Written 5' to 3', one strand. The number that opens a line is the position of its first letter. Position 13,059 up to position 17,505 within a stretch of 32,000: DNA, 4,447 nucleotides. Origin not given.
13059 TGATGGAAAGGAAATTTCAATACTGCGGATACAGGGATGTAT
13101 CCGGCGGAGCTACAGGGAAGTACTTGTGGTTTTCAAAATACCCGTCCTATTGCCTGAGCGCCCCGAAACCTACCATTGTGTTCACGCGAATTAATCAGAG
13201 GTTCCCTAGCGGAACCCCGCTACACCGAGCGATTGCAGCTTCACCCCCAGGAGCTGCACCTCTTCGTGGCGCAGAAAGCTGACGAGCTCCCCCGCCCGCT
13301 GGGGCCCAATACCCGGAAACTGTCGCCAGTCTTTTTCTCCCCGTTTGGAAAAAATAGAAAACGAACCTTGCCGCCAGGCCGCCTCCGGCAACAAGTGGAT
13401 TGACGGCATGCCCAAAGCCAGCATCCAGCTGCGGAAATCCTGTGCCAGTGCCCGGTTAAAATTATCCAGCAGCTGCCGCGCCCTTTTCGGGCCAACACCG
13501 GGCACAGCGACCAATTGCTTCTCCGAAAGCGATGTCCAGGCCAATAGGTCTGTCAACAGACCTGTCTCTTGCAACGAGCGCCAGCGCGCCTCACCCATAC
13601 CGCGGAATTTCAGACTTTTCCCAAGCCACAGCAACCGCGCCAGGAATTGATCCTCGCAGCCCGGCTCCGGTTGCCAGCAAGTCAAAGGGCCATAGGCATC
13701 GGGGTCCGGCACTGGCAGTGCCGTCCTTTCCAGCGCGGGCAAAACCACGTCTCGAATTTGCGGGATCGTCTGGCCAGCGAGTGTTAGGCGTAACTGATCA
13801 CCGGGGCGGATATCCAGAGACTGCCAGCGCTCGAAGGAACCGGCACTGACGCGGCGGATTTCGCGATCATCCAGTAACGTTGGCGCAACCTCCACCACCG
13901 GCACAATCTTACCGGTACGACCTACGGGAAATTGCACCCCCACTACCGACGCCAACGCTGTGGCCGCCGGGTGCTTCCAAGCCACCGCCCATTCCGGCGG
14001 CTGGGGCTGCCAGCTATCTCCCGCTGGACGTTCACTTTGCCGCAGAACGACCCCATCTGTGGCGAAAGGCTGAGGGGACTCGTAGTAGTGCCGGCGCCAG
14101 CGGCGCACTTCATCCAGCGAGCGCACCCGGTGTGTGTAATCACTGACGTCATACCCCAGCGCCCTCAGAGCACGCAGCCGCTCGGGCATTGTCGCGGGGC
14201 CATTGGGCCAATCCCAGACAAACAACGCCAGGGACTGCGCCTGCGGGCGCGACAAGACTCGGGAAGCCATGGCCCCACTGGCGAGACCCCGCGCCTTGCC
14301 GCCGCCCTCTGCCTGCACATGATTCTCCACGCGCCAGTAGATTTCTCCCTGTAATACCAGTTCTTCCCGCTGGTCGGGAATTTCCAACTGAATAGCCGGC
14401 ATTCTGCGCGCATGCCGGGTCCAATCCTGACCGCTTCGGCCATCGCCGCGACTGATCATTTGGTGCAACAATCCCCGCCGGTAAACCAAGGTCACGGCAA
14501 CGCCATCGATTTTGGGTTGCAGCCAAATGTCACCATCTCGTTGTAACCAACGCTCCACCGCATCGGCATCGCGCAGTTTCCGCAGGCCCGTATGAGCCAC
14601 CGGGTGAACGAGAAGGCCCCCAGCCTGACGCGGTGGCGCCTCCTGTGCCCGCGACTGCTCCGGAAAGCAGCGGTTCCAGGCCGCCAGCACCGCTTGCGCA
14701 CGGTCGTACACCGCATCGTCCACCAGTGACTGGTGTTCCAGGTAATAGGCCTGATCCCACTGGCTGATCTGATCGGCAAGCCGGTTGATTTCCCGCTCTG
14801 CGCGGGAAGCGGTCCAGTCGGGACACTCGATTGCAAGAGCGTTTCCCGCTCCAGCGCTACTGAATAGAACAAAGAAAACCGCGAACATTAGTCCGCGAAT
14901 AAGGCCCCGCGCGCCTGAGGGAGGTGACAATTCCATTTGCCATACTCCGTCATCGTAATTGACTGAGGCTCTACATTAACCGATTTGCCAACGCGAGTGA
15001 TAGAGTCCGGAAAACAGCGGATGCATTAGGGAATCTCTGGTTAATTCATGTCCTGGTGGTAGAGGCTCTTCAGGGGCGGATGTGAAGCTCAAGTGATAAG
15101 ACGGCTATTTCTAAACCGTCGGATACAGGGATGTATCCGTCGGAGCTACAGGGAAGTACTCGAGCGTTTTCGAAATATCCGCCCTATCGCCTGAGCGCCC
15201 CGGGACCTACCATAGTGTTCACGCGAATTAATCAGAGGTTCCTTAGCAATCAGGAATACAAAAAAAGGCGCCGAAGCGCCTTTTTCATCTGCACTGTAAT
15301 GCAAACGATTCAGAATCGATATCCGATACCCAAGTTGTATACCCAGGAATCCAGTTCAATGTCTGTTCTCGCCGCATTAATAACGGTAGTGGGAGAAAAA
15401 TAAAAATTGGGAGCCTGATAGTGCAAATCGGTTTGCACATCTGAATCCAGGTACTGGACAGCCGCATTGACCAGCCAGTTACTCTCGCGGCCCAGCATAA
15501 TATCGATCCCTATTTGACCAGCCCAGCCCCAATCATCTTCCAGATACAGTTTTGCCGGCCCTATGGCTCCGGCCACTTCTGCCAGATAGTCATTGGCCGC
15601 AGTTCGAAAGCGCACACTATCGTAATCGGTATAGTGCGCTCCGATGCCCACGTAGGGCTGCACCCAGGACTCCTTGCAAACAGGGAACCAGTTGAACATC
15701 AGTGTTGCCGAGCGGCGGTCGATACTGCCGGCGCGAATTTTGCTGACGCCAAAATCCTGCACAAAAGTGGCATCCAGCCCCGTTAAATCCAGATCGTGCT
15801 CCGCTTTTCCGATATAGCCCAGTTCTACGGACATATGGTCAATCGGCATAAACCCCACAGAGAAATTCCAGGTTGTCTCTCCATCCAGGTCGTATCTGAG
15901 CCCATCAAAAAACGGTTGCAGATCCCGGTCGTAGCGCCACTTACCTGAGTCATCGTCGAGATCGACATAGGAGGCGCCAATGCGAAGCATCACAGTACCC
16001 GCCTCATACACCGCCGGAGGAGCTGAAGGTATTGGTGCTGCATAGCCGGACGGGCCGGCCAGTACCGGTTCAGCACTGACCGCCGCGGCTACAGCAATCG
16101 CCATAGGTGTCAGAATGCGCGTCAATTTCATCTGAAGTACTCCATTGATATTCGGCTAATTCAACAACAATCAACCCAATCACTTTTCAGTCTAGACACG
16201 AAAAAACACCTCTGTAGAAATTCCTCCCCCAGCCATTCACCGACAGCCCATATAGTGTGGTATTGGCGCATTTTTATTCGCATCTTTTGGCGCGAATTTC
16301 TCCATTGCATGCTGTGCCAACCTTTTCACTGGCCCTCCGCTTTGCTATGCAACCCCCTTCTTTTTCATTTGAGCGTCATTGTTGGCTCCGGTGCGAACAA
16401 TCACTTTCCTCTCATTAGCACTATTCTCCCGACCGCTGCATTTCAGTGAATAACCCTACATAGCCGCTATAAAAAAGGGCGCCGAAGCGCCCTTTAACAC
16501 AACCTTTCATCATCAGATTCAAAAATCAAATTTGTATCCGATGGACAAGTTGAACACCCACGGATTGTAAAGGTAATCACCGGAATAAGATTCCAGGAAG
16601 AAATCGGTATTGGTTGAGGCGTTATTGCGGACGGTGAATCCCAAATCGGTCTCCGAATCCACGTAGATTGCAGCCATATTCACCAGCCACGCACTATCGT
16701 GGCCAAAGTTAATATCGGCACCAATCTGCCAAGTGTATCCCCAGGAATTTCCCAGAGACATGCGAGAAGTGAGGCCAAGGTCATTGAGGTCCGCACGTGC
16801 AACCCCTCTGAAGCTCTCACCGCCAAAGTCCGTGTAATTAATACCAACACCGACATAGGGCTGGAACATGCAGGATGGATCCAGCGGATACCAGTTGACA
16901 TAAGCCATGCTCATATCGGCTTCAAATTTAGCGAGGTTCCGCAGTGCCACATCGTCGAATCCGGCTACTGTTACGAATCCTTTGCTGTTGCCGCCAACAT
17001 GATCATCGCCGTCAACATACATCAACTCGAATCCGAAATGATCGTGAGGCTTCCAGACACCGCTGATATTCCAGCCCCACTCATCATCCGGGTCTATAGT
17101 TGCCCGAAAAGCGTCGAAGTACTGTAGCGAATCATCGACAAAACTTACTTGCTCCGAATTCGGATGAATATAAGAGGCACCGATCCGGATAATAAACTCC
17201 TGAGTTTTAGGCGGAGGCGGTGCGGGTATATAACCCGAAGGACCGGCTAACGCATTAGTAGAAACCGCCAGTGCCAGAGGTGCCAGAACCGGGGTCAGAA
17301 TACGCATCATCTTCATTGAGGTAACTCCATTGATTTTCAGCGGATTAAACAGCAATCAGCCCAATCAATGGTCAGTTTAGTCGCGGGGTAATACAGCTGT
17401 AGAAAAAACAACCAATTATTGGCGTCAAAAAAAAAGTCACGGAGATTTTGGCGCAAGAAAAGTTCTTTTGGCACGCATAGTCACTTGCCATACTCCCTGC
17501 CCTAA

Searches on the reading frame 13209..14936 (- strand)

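Call 61: search_protein_families(library=pfam, proteins=[window:13209-14936:-], max_evalue=0.001)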
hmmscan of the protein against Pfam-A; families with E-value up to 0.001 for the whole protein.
window:13209-14936:- (576 aa): 5 families
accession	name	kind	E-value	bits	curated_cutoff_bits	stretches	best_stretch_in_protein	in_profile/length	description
PF01653.23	DNA_ligase_aden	-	3.2e-20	73.2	27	1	135-324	40-252/253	NAD-dependent DNA ligase adenylation domain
PF03120.22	DNA_ligase_OB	-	1.8e-16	60.2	32.9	1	330-400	3-73/79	NAD-dependent DNA ligase OB-fold domain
PF00633.29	HHH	-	2.1e-07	30.9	24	1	471-491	9-29/30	Helix-hairpin-helix motif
PF14520.12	HHH_5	-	5.5e-06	27.2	27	0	445-491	8-53/57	Helix-hairpin-helix domain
PF12482.14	DUF3701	-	0.00041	20.9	26.9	0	530-564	44-77/93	Phage integrase protein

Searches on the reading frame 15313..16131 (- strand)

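Call 61: search_protein_families(library=pfam, proteins=[window:15313-16131:-], max_evalue=0.001)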
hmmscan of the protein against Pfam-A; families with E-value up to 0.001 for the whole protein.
window:15313-16131:- (273 aa): 2 families
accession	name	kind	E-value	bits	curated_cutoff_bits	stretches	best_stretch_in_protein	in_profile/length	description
PF03922.20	OmpW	-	3.5e-24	86.2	24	1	43-273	1-195/195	OmpW family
PF13505.12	OMP_b-brl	-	5.3e-07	30.4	28.7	1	37-273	11-175/175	Outer membrane protein beta-barrel domain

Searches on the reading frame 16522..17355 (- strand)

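Call 61: search_protein_families(library=pfam, proteins=[window:16522-17355:-], max_evalue=0.001)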
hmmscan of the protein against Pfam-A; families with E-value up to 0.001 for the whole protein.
window:16522-17355:- (278 aa): 1 family
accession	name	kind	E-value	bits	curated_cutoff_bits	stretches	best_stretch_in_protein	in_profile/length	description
PF03922.20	OmpW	-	1.8e-18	67.7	24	1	54-276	5-195/195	OmpW family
